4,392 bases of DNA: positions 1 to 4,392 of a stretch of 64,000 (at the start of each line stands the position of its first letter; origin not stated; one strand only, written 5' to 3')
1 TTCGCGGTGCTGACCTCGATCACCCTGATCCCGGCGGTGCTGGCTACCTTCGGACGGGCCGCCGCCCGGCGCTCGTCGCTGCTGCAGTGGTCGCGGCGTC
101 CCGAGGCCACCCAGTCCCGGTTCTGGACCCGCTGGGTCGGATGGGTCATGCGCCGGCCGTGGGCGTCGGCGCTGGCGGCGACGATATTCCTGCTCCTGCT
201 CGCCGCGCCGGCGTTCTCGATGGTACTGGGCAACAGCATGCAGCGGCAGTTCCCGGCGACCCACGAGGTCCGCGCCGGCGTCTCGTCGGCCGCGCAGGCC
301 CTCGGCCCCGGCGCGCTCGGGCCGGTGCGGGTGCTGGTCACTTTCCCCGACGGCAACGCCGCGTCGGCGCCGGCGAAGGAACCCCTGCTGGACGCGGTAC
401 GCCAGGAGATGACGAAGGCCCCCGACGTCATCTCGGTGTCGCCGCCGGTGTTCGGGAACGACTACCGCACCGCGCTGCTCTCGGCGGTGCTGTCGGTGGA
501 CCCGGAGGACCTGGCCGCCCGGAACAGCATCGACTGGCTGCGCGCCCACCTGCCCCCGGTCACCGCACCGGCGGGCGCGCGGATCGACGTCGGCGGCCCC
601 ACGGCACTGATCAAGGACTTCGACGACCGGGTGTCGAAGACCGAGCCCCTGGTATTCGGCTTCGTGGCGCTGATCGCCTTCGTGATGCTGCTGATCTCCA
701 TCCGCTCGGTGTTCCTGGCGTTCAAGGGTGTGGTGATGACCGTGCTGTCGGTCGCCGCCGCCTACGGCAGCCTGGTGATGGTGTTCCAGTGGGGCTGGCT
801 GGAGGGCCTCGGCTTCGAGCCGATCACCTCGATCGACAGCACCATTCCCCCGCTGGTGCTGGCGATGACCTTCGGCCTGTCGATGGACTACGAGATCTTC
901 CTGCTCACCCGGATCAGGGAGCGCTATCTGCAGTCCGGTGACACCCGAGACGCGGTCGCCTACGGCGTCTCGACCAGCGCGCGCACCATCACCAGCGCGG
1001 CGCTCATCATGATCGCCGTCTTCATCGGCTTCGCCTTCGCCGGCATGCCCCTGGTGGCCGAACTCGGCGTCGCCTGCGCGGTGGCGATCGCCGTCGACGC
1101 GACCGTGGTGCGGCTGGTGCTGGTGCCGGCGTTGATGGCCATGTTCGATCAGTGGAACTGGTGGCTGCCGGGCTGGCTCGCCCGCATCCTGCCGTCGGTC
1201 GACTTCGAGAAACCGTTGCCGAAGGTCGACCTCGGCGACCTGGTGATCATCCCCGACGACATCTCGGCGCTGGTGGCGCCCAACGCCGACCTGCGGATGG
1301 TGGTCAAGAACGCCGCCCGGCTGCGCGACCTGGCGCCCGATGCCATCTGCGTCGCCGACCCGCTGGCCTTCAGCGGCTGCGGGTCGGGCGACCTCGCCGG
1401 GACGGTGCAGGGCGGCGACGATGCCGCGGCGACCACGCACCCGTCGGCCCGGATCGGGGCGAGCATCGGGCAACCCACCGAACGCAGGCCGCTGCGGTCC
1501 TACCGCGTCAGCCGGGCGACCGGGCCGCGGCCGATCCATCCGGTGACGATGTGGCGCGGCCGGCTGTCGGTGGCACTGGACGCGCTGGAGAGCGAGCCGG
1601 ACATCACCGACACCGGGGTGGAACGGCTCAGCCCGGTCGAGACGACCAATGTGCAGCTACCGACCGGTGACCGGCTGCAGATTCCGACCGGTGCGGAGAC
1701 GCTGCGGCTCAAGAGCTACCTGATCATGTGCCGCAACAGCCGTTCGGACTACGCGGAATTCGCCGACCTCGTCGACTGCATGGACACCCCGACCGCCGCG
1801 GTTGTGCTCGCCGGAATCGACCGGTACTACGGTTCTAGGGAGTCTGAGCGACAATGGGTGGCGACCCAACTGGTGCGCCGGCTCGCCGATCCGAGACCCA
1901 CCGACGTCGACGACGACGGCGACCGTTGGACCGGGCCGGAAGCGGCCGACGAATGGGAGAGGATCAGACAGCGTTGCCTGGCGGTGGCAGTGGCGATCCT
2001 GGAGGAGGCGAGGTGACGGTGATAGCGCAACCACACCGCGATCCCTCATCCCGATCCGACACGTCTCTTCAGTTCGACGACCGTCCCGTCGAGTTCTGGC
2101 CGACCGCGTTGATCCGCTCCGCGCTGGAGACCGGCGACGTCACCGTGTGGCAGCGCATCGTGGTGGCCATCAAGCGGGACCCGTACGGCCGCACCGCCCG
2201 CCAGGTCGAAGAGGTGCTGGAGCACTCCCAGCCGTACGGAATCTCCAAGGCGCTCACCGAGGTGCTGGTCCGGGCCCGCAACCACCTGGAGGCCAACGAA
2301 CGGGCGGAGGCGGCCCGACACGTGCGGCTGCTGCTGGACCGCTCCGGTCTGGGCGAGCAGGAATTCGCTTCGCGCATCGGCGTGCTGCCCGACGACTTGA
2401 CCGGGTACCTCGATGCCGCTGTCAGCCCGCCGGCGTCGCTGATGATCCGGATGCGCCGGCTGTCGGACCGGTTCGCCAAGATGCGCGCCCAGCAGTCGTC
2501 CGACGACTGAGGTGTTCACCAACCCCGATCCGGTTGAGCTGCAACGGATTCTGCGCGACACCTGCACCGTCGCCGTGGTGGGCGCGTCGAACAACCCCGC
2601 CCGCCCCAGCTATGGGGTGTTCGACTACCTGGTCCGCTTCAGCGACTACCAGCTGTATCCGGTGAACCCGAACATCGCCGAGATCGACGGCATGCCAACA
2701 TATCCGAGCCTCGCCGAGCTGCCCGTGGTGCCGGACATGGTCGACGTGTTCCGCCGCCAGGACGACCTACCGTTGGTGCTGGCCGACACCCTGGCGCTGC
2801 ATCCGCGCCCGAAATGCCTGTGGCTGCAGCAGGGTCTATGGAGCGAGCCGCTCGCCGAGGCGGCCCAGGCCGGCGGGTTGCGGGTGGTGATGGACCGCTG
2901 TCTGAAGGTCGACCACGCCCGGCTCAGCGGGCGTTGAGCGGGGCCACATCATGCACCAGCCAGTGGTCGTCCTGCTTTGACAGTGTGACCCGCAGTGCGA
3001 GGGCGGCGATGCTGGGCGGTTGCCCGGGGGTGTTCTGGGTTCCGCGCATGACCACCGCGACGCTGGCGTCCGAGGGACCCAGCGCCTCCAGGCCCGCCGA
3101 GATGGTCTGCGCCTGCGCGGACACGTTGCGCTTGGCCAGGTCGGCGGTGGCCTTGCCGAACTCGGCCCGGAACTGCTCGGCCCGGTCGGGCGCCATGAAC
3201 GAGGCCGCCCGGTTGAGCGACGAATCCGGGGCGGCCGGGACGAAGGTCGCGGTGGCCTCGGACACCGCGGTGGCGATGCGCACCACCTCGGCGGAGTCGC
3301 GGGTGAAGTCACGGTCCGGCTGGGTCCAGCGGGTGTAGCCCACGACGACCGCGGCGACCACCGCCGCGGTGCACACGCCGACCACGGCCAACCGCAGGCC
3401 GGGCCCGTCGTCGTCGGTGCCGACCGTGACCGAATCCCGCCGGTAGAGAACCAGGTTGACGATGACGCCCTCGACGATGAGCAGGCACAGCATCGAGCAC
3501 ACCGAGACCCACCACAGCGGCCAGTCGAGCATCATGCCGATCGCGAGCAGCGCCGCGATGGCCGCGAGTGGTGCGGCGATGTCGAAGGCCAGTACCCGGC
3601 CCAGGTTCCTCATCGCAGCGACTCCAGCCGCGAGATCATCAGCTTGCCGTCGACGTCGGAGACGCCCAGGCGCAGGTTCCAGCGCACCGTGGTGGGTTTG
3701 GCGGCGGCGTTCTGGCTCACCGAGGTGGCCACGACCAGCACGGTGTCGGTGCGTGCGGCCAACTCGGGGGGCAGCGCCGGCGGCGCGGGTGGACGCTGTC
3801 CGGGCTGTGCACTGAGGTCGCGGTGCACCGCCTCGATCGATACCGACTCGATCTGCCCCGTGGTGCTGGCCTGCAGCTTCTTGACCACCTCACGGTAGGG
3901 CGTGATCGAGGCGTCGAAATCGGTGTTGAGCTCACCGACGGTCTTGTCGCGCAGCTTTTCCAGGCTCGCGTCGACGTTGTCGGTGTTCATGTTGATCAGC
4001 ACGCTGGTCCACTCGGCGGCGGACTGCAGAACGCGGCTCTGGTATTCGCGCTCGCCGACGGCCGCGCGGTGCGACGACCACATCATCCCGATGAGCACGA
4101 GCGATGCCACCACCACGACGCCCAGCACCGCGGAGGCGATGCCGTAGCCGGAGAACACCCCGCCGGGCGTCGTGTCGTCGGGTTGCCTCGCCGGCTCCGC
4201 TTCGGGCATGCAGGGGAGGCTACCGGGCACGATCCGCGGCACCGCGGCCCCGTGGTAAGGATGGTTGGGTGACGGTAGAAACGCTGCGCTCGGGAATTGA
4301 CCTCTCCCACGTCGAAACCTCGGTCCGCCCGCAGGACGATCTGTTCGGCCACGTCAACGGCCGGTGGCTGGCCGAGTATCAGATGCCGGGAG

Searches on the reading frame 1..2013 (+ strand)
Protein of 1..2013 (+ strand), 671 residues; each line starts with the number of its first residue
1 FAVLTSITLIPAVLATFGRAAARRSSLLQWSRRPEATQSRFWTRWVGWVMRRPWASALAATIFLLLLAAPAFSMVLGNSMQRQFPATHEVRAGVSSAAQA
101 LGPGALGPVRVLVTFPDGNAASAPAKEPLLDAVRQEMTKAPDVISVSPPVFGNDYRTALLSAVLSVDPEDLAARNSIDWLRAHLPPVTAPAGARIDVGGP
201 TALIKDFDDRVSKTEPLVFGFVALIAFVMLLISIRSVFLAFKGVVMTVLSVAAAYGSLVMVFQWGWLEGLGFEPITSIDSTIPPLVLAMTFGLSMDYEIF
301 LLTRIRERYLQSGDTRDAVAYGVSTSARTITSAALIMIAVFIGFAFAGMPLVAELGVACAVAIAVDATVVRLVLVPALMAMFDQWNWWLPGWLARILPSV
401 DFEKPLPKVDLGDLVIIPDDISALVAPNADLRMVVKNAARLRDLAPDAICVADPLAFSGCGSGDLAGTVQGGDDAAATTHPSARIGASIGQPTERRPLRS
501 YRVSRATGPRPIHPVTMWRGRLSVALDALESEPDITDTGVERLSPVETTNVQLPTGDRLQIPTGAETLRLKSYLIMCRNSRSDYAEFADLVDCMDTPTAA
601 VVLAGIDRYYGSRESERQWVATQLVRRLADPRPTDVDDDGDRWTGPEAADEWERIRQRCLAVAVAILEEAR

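Call 5: search_protein_families(library=pfam, proteins=[window:1-2013:+], max_evalue=10)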
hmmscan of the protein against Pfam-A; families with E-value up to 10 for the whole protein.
window:1-2013:+ (671 aa): 2 families
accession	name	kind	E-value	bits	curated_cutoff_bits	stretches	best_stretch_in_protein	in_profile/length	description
PF03176.21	MMPL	-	2.8e-41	142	20.5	2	93-388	12-308/333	MMPL family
PF12349.14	Sterol-sensing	-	0.33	11.3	22.3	1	237-375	6-130/153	Sterol-sensing domain of SREBP cleavage-activation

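Call 6: search_protein_families(library=ncbifam, proteins=[window:1-2013:+], max_evalue=10)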
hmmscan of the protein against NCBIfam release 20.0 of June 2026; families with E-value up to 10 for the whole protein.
window:1-2013:+ (671 aa): 10 families
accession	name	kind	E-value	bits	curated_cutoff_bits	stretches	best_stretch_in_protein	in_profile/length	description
NF052608.1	TrhMmycExpMmpL3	equivalog_domain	7.3e-38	130.5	1400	1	34-430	382-780/992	trehalose monomycolate exporter MmpL3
TIGR00833.1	actII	subfamily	3.3e-30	105.1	874.7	2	192-388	723-909/910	MMPL family RND transporter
TIGR00921.1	2A067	subfamily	1.2e-16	59.9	351.9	1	181-386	160-350/733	hydrophobe/amphiphile efflux-3 (HAE3) family transporter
TIGR03480.1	HpnN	hypoth_equivalog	0.00011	20.3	751.85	1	191-383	247-424/862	hopanoid biosynthesis associated RND transporter like protein HpnN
NF045600.2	BstA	equivalog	0.013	13.5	1400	1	264-382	321-439/903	sterol transporter cytoplasmic membrane protein BstA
NF009583.0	PRK13024.1-3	subfamily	0.022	12.8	721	1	241-382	286-431/755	protein translocase subunit SecDF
NF009540.0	PRK12911.1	equivalog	0.079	10.2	1878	1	219-336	910-1016/1403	bifunctional preprotein translocase subunit SecD/SecF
NF052374.1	HopndTporHpnN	equivalog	0.38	8.7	1100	1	288-382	333-426/858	hopanoid transporter HpnN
NF006357.0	PRK08578.2-1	equivalog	0.57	9.9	304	1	221-347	122-241/282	preprotein translocase subunit SecF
TIGR01129.1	secD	equivalog_domain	8.6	5.4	244.4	1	287-374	306-391/397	protein translocase subunit SecD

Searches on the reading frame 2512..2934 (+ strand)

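Call 5: search_protein_families(library=pfam, proteins=[window:2512-2934:+], max_evalue=10)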
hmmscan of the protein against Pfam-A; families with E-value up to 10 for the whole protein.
window:2512-2934:+ (141 aa): 2 families
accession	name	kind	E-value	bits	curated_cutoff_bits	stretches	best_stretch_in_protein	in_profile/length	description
PF13380.12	CoA_binding_2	-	9.1e-36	123.3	22.8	1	19-135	2-115/116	CoA binding domain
PF02629.25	CoA_binding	-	0.016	16.4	22.3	1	19-73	5-61/97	CoA binding domain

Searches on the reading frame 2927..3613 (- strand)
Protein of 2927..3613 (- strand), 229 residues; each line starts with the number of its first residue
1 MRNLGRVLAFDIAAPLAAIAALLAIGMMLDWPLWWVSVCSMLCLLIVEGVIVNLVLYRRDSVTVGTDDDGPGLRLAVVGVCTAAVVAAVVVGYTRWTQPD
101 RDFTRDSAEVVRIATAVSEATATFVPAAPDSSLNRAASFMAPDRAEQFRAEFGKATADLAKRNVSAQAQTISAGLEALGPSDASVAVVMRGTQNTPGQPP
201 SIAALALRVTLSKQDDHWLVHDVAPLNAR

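Call 5: search_protein_families(library=pfam, proteins=[window:2927-3613:-], max_evalue=10)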
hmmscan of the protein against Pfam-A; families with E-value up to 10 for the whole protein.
window:2927-3613:- (229 aa): 1 family
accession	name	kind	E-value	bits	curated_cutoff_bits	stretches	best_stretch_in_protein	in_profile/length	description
PF03994.20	DUF350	-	0.86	10.1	26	1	12-90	50-133/133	Domain of Unknown Function (DUF350)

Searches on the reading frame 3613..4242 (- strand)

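Call 5: search_protein_families(library=pfam, proteins=[window:3613-4242:-], max_evalue=10)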
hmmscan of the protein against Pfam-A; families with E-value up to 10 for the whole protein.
window:3613-4242:- (210 aa): 1 family
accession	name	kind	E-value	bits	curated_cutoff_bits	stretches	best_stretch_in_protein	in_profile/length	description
PF02993.19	MCPVI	-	0.013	15.7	28.4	1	60-132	66-135/225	Minor capsid protein VI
